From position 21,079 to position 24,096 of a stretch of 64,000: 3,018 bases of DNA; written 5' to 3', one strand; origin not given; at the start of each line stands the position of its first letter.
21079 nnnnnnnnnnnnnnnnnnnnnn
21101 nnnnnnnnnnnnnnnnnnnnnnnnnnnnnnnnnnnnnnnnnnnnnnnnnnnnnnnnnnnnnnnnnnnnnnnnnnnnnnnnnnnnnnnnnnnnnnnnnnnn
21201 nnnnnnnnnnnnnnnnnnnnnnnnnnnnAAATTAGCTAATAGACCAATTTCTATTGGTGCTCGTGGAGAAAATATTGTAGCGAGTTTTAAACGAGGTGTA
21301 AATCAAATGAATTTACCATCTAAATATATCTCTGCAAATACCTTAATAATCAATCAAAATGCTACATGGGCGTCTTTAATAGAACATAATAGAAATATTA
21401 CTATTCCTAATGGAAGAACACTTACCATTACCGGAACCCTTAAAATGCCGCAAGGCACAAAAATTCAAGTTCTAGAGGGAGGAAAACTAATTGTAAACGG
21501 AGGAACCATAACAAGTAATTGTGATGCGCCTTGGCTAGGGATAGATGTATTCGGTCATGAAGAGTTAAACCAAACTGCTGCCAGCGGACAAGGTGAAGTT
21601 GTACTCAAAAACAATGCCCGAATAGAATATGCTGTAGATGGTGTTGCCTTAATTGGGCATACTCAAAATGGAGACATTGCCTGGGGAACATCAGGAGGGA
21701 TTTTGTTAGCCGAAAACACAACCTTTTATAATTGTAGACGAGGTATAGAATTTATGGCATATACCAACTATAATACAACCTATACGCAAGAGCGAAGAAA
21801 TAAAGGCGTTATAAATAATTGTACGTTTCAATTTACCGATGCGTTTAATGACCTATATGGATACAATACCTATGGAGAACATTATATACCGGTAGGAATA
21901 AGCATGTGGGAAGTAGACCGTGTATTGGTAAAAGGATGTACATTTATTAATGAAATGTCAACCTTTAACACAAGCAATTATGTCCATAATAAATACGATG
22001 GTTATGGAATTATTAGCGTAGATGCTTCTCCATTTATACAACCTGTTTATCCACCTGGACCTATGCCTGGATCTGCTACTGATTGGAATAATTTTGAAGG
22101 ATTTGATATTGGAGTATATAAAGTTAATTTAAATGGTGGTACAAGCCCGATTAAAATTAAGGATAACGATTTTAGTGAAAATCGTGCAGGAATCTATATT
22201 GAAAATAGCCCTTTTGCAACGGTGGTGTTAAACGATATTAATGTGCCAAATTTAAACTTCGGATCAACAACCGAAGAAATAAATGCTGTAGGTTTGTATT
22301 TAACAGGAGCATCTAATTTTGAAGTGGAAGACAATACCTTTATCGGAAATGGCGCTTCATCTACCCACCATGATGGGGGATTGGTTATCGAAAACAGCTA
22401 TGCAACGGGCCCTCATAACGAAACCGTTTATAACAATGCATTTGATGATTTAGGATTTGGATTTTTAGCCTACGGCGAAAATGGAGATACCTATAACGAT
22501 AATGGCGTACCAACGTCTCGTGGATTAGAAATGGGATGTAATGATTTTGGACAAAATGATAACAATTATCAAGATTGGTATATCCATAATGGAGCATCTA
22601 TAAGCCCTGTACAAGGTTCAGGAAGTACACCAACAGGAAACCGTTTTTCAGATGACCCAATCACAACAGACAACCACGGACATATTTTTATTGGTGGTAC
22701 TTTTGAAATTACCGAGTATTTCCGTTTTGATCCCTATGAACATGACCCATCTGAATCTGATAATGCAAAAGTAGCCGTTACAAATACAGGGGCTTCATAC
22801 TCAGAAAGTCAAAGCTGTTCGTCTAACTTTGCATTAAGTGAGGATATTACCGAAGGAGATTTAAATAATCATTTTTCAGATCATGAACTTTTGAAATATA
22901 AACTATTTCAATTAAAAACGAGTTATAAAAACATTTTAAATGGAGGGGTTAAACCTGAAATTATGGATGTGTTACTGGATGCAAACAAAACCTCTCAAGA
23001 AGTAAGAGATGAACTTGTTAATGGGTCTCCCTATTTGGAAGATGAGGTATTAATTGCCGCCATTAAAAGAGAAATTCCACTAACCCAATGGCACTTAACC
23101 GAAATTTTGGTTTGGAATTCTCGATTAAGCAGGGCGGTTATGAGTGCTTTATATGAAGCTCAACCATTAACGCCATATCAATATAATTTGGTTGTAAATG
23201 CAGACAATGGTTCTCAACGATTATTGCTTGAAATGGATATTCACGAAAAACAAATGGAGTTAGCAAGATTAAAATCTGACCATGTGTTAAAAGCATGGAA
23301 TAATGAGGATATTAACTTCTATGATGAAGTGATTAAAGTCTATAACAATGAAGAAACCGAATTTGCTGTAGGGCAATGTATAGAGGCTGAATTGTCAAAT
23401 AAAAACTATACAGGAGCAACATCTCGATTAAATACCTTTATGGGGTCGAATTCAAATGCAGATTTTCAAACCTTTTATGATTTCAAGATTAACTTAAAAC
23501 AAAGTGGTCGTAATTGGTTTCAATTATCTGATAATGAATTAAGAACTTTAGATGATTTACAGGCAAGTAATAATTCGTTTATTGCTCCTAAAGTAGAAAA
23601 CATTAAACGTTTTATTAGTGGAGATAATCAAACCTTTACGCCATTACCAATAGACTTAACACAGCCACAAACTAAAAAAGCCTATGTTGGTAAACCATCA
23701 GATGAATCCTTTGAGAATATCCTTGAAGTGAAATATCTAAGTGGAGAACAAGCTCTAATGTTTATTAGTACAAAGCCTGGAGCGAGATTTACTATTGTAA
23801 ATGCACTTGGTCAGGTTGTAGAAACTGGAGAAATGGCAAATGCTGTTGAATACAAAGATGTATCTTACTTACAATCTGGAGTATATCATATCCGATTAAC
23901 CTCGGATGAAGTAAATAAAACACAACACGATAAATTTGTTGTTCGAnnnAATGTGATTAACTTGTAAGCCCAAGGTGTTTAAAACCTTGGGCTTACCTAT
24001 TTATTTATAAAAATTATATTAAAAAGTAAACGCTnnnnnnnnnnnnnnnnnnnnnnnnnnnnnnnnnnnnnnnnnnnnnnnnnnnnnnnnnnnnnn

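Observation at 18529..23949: A 1806-aa glycoside-hydrolase-like / beta-helix T9SS protein sits exactly between the two blocks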

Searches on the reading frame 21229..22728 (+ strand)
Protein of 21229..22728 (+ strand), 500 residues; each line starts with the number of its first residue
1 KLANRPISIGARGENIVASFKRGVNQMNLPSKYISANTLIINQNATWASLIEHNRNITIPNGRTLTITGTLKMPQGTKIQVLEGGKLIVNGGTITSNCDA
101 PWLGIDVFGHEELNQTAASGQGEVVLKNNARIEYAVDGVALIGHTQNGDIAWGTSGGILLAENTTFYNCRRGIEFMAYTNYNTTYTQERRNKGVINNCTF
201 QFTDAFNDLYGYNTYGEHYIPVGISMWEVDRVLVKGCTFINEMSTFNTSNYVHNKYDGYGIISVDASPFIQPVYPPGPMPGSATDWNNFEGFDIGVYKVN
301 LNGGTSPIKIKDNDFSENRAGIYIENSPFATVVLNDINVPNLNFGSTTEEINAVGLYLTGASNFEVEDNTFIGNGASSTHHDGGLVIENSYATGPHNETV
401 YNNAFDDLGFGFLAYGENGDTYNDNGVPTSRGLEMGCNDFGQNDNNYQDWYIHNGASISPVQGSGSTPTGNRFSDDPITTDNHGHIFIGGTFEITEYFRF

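Call 5: search_protein_families(library=pfam, proteins=[window:21229-22728:+], max_evalue=10)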
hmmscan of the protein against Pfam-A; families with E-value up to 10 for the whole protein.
window:21229-22728:+ (500 aa): 3 families
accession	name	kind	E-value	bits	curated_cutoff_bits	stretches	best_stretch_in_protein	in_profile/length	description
PF05048.19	NosD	-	0.00014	21.9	23.6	2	294-421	61-164/212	Periplasmic copper-binding protein (NosD)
PF20606.3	DUF6799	-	0.021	15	26.8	1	54-91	24-61/63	Domain of unknown function (DUF6799)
PF04940.18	BLUF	-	0.19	12.3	25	1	61-90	29-58/92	Sensors of blue-light using FAD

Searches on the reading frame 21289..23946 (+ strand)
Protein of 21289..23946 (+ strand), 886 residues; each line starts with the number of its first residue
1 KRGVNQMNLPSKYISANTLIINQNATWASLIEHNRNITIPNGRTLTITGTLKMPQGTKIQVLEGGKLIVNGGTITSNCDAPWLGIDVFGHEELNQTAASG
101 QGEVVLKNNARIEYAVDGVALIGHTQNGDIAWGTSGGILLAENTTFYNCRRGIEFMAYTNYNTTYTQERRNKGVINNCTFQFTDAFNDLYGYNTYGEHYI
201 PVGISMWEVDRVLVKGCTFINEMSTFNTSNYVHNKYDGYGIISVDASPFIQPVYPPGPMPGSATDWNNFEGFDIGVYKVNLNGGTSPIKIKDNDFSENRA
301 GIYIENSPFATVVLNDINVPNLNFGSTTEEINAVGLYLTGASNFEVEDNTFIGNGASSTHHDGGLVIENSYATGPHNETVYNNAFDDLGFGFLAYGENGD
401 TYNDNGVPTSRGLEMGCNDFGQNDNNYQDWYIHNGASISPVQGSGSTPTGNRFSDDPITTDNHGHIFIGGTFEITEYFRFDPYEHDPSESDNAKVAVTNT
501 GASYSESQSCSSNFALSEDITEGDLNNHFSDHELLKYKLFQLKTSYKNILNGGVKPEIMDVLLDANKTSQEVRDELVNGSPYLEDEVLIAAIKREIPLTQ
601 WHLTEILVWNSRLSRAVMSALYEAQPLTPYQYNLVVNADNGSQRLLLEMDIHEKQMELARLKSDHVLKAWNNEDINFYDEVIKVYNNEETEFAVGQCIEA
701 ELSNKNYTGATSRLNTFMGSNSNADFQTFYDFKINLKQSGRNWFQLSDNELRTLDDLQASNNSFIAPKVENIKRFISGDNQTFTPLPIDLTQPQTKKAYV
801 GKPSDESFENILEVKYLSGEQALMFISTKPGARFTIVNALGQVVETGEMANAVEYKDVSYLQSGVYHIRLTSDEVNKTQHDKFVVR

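Call 58: find_homologous_proteins(query=A3, max_evalue=0.001)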
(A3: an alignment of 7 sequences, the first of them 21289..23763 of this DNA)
Query A3 (7 sequences) (825 aa, profile of the alignment): 14 proteins with E <= 0.001 among 8000 candidates.
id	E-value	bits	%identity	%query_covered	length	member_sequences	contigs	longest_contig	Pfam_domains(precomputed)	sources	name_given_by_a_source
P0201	3.9e-208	712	27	87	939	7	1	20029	PF18962.8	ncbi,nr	ncbi:MAG: T9SS type A sorting domain-containing protein, partial [Lentimicrobium sp.]|nr:T9SS type A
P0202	1.7e-155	538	29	82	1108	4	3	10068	PF18962.8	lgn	-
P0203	5.9e-153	529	27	93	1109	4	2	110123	PF18962.8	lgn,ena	-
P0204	5.1e-124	434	31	56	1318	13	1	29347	-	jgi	jgi:hypothetical protein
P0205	1.8e-116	409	28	84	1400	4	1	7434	PF18962.8,PF00082.28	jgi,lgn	jgi:hypothetical protein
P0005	5.3e-103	364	91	24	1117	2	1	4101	PF16116.11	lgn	-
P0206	3.6e-90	322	31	54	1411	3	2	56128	PF18962.8,PF15902.13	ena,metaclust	metaclust:\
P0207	3.5e-86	308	30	79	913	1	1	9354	PF18962.8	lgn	-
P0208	5.4e-76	275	29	76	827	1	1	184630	PF13229.13,PF18962.8,PF05048.20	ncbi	-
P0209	1.8e-56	210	28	64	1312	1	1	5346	PF18962.8,PF00082.28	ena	-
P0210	8.2e-32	129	37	25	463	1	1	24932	PF13688.13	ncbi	-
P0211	1.1e-26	112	30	43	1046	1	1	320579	PF18962.8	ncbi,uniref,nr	ncbi:hypothetical protein [Lewinella sp. W8]|uniref:hypothetical protein n=1 Tax=Lewinella sp. W8 Ta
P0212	2.4e-13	67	28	50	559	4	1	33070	-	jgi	-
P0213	4.6e-12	63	43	12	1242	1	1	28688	PF13229.13,PF18962.8,PF00082.28,PF05048.20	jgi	-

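Call 63: search_solved_structures(query=A4, max_evalue=10)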
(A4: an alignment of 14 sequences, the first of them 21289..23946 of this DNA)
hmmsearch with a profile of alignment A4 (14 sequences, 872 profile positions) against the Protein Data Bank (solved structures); distinct sequences matched with E-value up to 10: 10.
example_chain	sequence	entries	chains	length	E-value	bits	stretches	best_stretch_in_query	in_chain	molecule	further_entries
8glk_D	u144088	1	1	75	1.4e-06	30.1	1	794-871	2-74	Endonuclease I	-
7pzj_A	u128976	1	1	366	9.3e-06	27.4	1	772-864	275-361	Lipase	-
8glj_D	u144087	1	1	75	1.1e-05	27.1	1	794-872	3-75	Por secretion system C-terminal sorting domain-containing protein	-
9whd_A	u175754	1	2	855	0.0002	23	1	785-868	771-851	GH167 glycoside hydrolase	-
5jvk_A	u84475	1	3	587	0.0016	20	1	789-872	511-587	Uncharacterized protein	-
3sd2_A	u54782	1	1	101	0.029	15.8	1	806-872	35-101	Putative member of DUF3244 protein family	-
8qb1_A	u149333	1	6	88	0.045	15.2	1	794-871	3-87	Mirolase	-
5hfs_A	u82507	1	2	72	0.046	15.2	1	812-871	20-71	Gingipain R2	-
7pq4_A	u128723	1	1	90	0.055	14.9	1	810-871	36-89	Arginine-specific cysteine proteinase (Arg-gingipain)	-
9r1o_A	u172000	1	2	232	0.18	13.2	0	588-639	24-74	sc-apCC-6-DPH-NR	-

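Call 77: predict_structure(alignment_id=A4)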
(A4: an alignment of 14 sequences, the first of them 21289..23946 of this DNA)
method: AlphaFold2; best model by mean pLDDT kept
length: 886 residues; sequences in the alignment: 14
mean_pLDDT: 72.2   pTM: 0.70
mean pLDDT of the five models: 72.2, 70.6, 69.9, 69.1, 68.0
residues with pLDDT >= 90: 142; 70-90: 422; 50-70: 193; < 50: 129
segments of 3 or more residues with pLDDT < 50: 1-16, 227-232, 445-447, 453-508, 515-517, 780-811, 813-819
pLDDT, mean of each block of 10 residues (from residue 1): 30 53 92 88 94 88 93 87 87 68 93 92 66 74 94 79 58 85 83 59 85 91 63 66 89 69 85 89 81 90 87 90 58 85 85 68 80 62 81 70 56 70 60 60 52 42 38 33 34 27 42 58 81 86 72 64 84 80 78 87 82 71 80 64 61 75 80 79 83 87 87 89 88 87 80 86 80 68 39 27 34 45 68 77 79 74 77 65 69
secondary structure, 60 per line:
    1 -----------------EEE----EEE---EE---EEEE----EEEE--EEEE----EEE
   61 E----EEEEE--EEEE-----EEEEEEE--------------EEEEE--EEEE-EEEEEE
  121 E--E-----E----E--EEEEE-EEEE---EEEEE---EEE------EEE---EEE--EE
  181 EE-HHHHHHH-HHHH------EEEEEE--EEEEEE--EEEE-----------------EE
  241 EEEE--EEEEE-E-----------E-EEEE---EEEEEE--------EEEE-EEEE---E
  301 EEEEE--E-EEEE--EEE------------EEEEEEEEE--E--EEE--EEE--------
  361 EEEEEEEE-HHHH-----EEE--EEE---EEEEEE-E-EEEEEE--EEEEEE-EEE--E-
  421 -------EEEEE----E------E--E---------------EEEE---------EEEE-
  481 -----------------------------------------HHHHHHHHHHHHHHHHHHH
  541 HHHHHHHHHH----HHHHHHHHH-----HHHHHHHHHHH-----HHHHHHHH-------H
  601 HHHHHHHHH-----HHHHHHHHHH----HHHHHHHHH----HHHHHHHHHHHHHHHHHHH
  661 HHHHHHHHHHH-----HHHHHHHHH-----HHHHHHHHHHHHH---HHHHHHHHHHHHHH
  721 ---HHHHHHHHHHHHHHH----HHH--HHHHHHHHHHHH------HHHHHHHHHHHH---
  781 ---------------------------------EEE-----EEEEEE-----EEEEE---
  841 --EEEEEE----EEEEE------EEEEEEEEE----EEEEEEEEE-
elements in order (helices of 4 or more, strands of 3 or more residues): E18-20 E25-27 E36-39 E44-47 E50-53 E58-61 E66-70 E73-76 E82-88 E103-107 E110-113 E115-121 E138-142 E144-147 E151-155 E159-161 E168-170 E174-176 E179-182 H184-190 H192-195 E202-207 E210-215 E218-221 E239-244 E247-251 E267-270 E274-279 E288-291 E293-296 E300-305 E310-313 E316-318 E331-339 E345-347 E350-352 E361-368 H370-373 E379-381 E384-386 E390-395 E399-404 E407-412 E414-416 E428-432 E463-466 E476-479 H522-550 H555-563 H569-579 H585-592 H600-609 H615-624 H629-637 H642-671 H677-685 H691-703 H707-720 H724-738 H748-759 H766-777 E814-816 E822-827 E833-837 E843-848 E853-857 E864-872 E877-885

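Call 79: fold_search(model_id=the predicted structure, library=pdb)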
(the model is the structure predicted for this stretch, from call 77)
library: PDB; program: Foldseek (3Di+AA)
matches with E <= 10: 603; with E <= 0.001: 0
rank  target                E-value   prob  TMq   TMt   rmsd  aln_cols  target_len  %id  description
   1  8oq1                  3.1e-03  0.99  0.21  0.25  13.9       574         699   11  Crystal structure of tailspike depolymerase (APK14_gp49) from Acinetobacter phage vB_AbaP_APK14 (released 2023-06-07)
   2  6nw9_B                9.0e-03  0.85  0.14  0.18  15.9       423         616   12  CRYSTAL STRUCTURE OF A TAILSPIKE PROTEIN 3 (TSP3, ORF212) FROM ESCHERICHIA COLI O157:H7 BACTERIOPHAGE CBA120 (released 2019-06-05)
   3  9ozl_D                1.2e-02  0.47  0.12  0.22  16.3       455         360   13  Crystal structure of the polysaccharide lyase RbmB from Vibrio cholerae (released 2026-03-11)
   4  2vbm_A                1.5e-02  0.99  0.21  0.34  10.7       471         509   12  Tailspike protein of bacteriophage Sf6 complexed with tetrasaccharide (released 2008-04-22)
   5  5w6f_A                2.0e-02  0.96  0.19  0.25  10.4       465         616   10  Crystal structure of Bacteriophage CBA120 tailspike protein 3 (TSP3, orf212) (released 2018-10-24)
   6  2vbe                  2.0e-02  1.00  0.23  0.37   9.6       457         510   11  Tailspike protein of bacteriophage Sf6 (released 2008-04-22)
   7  6kvh                  2.1e-02  0.41  0.12  0.22  15.6       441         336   13  The mutant crystal structure of endo-polygalacturonase (T284A) from Talaromyces leycettanus JCM 12802 (released 2020-09-09)
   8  9ozl_A                2.2e-02  0.57  0.14  0.25  16.0       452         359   10  Crystal structure of the polysaccharide lyase RbmB from Vibrio cholerae (released 2026-03-11)
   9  4urr_B                2.3e-02  0.99  0.19  0.30  11.5       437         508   10  Tailspike protein of Sf6 bacteriophage bound to Shigella flexneri O- antigen octasaccharide fragment (released 2015-07-15)
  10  1nhc_A                2.4e-02  0.66  0.14  0.30  15.5       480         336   12  Structural insights into the processivity of endopolygalacturonase I from Aspergillus niger (released 2003-11-25)
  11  3sd2                  2.8e-02  1.00  0.08  0.67   3.4        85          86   19  Crystal structure of a putative member of duf3244 protein family (BT_3571) from Bacteroides thetaiotaomicron vpi-5482 at (released 2011-06-29)
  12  9j4l_B                2.8e-02  0.87  0.16  0.30  16.8       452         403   10  Crystal structure of GH9l Inulin fructotransferases (IFTase) (released 2024-09-04)
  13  8hsn_B                3.0e-02  0.94  0.16  0.32  14.1       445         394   13  Crystal structure of DFA I-forming Inulin Lyase from Streptomyces peucetius subsp. caesius ATCC 27952 (released 2023-12-27)
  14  7o0y_A                3.3e-02  0.97  0.21  0.41  12.3       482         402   12  ABC transporter NosDFY, nucleotide-free in GDN (released 2022-04-13)
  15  5m11                  3.6e-02  1.00  0.07  0.08   1.7        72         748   17  Structural and functional probing of PorZ, an essential bacterial surface component of the type-IX secretion system of h (released 2016-11-09)
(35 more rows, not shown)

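Call 89: find_related_loci(query=A3, collection=metagenome_contigs, flank=10000)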
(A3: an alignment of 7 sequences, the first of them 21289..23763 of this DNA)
Query A3 (825 aa) in metagenome_contigs; peptide patterns used: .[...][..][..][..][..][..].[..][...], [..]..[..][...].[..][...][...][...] (x = any residue, [..] = any of these).
121 stretches matched a pattern; 21 encode a relative of the query (tblastn E <= 1e-3); 21 distinct loci.
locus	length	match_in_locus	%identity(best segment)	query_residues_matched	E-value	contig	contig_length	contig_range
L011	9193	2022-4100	27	2-715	3e-48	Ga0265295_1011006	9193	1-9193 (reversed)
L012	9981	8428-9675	32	20-462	5e-40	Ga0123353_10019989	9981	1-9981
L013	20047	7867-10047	26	36-757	5e-38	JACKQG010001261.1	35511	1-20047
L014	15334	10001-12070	25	25-733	6e-38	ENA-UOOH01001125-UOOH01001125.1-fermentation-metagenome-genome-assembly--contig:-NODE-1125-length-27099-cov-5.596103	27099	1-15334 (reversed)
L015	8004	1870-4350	26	19-815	5e-36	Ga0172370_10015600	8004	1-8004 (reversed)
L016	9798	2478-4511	25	22-715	1e-33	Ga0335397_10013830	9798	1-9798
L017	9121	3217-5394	25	21-771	2e-33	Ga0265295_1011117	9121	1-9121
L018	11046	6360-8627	24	4-766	9e-32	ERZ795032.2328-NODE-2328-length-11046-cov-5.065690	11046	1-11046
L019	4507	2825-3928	32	59-453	4e-31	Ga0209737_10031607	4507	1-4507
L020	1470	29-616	42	37-246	5e-32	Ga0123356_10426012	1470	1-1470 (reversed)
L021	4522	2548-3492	30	31-350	5e-26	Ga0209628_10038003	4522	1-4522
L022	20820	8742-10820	27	2-715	4e-48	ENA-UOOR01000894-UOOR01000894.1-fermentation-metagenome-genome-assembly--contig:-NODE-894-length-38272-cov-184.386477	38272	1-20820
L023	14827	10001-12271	24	13-778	8e-37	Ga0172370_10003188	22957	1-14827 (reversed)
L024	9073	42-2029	22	37-715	5e-28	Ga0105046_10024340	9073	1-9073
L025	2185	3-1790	24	215-815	1e-14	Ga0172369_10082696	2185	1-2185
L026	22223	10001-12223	24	4-754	5e-32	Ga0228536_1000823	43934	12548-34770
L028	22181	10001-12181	24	16-754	3e-33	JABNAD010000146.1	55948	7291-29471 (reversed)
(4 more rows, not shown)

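Call 92: search_protein_families(library=pfam, proteins=[L022:6423-8900:+, L012:6025-8500:+, L013:6712-7950:+, L014:8468-10100:+, L015:385-1950:+, L016:1074-2550:+, L017:1756-3300:+, L023:8816-10100:+, L026:8654-10100:+, L028:8465-10100:+], max_evalue=0.0001)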
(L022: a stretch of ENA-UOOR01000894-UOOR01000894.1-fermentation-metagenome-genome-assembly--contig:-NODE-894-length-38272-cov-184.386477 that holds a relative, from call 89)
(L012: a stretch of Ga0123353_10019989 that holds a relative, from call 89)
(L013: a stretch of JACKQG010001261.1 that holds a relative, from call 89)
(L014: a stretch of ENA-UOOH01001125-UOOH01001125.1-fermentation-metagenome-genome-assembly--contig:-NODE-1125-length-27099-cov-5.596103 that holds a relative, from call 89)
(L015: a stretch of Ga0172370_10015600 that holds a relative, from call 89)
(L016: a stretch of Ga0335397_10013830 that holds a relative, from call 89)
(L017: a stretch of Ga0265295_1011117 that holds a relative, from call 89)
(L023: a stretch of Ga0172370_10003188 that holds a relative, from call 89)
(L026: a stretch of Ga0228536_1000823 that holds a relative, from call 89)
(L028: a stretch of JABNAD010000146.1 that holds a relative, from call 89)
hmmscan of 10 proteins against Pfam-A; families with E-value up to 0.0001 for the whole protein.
L022:6423-8900:+ (826 aa): 0 families

L012:6025-8500:+ (825 aa): 2 families
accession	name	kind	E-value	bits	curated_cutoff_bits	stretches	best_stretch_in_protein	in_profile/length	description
PF05057.20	DUF676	-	1.8e-06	28.1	20.3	1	388-456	62-130/217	Putative serine esterase (DUF676)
PF07819.20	PGAP1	-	4.3e-05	23.8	24.3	1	362-459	53-137/233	PGAP1-like alpha/beta domain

L013:6712-7950:+ (413 aa): 0 families

L014:8468-10100:+ (544 aa): 1 family
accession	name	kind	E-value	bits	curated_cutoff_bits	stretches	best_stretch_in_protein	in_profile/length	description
PF00082.27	Peptidase_S8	-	2.2e-30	106.4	21.8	1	168-470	3-283/288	Subtilase family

L015:385-1950:+ (522 aa): 1 family
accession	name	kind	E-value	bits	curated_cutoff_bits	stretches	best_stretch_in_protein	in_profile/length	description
PF00082.27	Peptidase_S8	-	1.9e-31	109.9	21.8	1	155-478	2-288/288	Subtilase family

L016:1074-2550:+ (492 aa): 1 family
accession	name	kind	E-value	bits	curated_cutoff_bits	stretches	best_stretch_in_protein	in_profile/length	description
PF00082.27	Peptidase_S8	-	2.1e-33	116.3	21.8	1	170-447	4-288/288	Subtilase family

L017:1756-3300:+ (515 aa): 1 family
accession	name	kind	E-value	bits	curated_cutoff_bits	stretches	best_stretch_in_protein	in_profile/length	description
PF00082.27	Peptidase_S8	-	1.2e-39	136.8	21.8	1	166-468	3-288/288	Subtilase family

L023:8816-10100:+ (428 aa): 0 families

L026:8654-10100:+ (482 aa): 1 family
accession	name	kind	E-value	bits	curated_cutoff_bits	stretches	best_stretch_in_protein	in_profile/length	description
PF00082.27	Peptidase_S8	-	2.6e-39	135.7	21.8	1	174-448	3-288/288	Subtilase family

L028:8465-10100:+ (545 aa): 1 family
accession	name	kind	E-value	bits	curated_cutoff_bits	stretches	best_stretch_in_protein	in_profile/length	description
PF00082.27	Peptidase_S8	-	1.4e-33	116.9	21.8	1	168-498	3-288/288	Subtilase family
